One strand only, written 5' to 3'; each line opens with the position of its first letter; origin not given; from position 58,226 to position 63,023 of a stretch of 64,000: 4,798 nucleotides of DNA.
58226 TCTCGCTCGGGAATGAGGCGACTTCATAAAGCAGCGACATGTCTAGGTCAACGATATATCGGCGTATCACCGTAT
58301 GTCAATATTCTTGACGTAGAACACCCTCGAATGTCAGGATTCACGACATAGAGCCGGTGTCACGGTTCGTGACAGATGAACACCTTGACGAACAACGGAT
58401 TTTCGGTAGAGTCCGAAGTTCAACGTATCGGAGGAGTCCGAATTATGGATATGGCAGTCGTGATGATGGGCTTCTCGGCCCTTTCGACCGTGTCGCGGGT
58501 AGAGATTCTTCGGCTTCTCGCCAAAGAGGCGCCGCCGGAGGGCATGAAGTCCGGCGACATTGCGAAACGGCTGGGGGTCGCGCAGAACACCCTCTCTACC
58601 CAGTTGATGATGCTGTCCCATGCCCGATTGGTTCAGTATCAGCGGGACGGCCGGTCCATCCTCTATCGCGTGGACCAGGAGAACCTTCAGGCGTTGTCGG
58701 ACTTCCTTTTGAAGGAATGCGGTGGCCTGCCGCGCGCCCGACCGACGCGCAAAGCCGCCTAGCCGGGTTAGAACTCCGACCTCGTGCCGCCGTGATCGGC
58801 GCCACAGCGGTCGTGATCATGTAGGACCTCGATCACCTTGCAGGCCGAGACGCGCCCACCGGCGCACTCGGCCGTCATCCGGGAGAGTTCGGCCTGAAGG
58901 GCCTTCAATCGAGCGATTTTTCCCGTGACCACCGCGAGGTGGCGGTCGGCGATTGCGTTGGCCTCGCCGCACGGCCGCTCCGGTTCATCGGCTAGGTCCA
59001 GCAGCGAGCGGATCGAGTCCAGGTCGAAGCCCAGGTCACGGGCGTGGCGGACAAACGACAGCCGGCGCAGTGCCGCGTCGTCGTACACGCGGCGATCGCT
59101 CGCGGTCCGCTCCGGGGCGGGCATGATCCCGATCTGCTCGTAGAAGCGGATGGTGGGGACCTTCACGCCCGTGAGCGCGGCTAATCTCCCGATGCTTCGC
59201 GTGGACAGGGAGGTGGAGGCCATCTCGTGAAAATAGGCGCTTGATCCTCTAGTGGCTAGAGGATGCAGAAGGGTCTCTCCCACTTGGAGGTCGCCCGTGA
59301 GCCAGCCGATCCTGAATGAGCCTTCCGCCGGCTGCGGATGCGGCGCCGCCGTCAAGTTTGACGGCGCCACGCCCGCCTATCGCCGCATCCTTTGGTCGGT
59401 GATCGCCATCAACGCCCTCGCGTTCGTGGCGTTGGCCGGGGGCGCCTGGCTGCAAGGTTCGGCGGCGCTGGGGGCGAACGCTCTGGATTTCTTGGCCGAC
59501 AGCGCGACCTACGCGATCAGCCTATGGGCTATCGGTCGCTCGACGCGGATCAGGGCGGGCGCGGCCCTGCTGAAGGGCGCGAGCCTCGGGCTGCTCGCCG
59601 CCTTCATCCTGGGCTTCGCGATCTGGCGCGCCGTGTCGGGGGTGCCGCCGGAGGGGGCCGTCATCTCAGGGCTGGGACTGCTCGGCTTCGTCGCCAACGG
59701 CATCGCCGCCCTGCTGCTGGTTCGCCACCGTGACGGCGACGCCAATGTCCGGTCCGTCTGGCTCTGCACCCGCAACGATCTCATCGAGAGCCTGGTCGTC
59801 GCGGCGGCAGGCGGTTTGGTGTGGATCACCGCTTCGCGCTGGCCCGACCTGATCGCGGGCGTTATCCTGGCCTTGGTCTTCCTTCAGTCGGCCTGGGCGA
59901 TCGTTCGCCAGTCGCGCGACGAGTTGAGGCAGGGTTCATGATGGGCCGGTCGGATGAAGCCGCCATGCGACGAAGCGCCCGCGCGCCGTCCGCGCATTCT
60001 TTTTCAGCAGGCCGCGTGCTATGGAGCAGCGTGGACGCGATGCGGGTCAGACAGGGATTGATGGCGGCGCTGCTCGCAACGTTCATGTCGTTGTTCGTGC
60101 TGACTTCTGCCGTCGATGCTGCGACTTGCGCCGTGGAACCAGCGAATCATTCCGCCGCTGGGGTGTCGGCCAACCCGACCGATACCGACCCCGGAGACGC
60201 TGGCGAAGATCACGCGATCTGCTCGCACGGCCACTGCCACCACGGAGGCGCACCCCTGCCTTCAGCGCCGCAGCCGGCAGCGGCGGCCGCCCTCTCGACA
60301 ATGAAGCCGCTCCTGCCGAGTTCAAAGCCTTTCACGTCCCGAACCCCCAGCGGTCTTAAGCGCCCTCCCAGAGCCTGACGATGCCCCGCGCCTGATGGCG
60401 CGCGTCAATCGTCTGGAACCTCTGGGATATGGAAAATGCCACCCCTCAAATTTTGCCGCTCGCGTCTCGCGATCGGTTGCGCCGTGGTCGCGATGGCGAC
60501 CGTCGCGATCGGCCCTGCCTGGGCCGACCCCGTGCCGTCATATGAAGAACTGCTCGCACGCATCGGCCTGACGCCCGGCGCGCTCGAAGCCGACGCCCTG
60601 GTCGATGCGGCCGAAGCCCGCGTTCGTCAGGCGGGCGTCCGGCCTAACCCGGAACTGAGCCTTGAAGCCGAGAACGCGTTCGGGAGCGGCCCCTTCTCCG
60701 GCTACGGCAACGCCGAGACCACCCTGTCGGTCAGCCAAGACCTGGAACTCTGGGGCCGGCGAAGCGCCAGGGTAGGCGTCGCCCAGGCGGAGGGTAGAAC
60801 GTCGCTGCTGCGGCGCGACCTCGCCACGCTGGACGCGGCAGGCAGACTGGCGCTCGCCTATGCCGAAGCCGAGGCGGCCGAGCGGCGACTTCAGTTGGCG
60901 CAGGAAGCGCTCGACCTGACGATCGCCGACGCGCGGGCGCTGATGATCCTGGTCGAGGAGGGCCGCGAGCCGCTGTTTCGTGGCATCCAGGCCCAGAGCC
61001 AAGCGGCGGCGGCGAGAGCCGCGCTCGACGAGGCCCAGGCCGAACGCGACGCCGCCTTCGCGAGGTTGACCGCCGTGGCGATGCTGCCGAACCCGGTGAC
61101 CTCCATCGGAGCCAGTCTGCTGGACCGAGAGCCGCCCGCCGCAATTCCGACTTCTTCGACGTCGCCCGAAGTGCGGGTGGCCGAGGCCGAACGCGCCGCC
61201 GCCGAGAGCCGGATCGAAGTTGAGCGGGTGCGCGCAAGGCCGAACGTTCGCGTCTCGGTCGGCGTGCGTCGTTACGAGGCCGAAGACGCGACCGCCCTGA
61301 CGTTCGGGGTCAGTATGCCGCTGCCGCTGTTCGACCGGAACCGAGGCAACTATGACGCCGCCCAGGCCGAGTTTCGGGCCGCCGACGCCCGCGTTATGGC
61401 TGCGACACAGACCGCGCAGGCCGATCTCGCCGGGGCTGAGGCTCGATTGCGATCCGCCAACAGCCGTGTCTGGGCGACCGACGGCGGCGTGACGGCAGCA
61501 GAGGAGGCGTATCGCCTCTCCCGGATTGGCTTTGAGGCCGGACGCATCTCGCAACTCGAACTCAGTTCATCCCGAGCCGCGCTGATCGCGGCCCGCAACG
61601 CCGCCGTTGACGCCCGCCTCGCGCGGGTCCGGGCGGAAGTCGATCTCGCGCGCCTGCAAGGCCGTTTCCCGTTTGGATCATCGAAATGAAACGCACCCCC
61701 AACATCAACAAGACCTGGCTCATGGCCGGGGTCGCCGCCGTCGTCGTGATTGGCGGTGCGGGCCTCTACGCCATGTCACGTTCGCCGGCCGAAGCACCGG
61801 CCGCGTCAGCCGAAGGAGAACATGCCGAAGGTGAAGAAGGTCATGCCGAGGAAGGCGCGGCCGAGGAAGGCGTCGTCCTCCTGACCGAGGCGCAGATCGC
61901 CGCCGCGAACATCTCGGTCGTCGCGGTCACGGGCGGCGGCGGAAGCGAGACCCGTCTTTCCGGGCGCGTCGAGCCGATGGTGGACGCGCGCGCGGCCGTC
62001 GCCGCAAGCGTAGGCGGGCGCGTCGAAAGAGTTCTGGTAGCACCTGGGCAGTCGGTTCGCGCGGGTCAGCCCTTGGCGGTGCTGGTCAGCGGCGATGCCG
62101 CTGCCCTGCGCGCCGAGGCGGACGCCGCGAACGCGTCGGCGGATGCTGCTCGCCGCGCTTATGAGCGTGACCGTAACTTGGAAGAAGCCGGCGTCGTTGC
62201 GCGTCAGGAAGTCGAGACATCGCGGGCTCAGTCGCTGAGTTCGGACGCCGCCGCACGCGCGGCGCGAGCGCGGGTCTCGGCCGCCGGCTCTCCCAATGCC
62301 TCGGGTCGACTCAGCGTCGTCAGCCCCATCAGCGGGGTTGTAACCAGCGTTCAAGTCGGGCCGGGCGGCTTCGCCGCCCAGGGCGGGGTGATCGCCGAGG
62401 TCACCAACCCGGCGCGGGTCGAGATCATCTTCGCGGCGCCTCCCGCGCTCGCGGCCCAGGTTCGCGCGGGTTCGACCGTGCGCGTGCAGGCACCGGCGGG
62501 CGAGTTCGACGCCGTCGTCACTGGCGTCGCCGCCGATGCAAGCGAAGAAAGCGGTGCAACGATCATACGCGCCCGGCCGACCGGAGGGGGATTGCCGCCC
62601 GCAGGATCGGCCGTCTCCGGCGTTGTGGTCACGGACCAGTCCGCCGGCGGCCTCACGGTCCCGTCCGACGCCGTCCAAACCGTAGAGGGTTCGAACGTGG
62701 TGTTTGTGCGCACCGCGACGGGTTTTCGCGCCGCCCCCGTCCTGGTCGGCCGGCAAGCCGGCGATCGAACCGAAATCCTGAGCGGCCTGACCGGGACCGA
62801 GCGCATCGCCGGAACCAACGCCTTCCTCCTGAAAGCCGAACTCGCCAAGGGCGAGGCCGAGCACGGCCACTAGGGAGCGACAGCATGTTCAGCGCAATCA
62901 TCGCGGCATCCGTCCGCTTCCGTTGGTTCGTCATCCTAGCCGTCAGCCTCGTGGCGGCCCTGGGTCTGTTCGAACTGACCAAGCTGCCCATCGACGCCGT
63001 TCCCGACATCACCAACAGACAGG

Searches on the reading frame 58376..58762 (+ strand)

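Call 8: search_protein_families(library=pfam, proteins=[window:58376-58762:+], max_evalue=0.001)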
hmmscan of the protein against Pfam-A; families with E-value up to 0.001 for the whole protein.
window:58376-58762:+ (128 aa): 2 families
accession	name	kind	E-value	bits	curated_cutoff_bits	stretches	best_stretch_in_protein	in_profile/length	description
PF01022.26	HTH_5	-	1.3e-07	31.8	22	1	40-88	3-47/47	Bacterial regulatory protein, arsR family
PF12840.13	HTH_20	-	1.8e-06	28.2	27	1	40-86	5-48/51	Helix-turn-helix domain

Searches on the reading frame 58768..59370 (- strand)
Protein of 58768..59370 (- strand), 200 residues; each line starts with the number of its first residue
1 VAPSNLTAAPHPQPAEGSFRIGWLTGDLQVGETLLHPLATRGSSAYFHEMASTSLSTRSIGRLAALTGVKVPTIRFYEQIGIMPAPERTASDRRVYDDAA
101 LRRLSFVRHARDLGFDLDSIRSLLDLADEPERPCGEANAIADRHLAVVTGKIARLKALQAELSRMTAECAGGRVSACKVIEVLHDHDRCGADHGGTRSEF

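Call 8: search_protein_families(library=pfam, proteins=[window:58768-59370:-], max_evalue=0.001)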
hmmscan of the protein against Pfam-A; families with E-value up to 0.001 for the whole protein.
window:58768-59370:- (200 aa): 3 families
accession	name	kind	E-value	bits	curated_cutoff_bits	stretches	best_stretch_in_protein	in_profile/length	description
PF09278.17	MerR-DNA-bind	-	4.1e-21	75.8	25.4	1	101-164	1-64/65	MerR, DNA binding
PF13411.12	MerR_1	-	1.1e-15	57.9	21.6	1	59-125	2-67/69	MerR HTH family regulatory protein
PF00376.29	MerR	-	1.3e-13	50.9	28.2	1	59-96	1-38/38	MerR family regulatory protein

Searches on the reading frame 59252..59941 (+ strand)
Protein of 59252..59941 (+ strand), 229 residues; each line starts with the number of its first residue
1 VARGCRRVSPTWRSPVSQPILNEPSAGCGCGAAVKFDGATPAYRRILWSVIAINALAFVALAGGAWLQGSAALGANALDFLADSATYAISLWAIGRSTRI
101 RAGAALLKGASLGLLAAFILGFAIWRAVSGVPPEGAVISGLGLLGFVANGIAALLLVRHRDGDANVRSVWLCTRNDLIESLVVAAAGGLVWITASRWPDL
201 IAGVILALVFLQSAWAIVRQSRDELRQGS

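Call 8: search_protein_families(library=pfam, proteins=[window:59252-59941:+], max_evalue=0.001)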
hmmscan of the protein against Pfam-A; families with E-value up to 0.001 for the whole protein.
window:59252-59941:+ (229 aa): 1 family
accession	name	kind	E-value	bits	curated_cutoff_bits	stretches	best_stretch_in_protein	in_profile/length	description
PF01545.26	Cation_efflux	-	1.1e-12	48.6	26.6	1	48-225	2-197/198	Cation efflux family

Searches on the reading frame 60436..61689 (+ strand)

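Call 8: search_protein_families(library=pfam, proteins=[window:60436-61689:+], max_evalue=0.001)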
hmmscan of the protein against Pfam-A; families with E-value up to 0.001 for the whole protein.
window:60436-61689:+ (417 aa): 1 family
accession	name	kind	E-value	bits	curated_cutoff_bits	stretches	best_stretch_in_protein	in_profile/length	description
PF02321.23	OEP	-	8.6e-30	104.4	22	2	243-407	12-185/187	Outer membrane efflux protein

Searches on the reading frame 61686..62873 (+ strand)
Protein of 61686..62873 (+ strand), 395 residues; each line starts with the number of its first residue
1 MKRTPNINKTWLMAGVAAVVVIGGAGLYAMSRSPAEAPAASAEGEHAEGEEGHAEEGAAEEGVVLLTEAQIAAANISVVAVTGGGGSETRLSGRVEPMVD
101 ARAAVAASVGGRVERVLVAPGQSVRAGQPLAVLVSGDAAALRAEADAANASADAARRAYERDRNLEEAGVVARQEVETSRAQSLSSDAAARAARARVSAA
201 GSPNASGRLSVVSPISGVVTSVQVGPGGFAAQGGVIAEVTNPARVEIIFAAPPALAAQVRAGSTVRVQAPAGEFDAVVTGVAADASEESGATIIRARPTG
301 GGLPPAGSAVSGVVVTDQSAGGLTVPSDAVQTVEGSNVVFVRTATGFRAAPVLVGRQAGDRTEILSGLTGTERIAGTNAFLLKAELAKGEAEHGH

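Call 8: search_protein_families(library=pfam, proteins=[window:61686-62873:+], max_evalue=0.001)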
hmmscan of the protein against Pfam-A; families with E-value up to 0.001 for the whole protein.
window:61686-62873:+ (395 aa): 4 families
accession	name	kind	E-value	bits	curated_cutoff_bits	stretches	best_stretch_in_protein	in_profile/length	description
PF16576.10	HlyD_D23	-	6.4e-15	55.4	30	1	88-279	5-182/214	Barrel-sandwich domain of CusB or HlyD membrane-fusion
PF13437.12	HlyD_3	-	3.9e-14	53.7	22.2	2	211-298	2-93/106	HlyD family secretion protein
PF13533.13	Biotin_lipoyl_2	-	2.7e-05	24.3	29.8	1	104-133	2-31/32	Biotin-lipoyl like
PF00364.28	Biotin_lipoyl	-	0.00034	20.8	22.1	0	105-133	45-73/73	Biotin-requiring enzyme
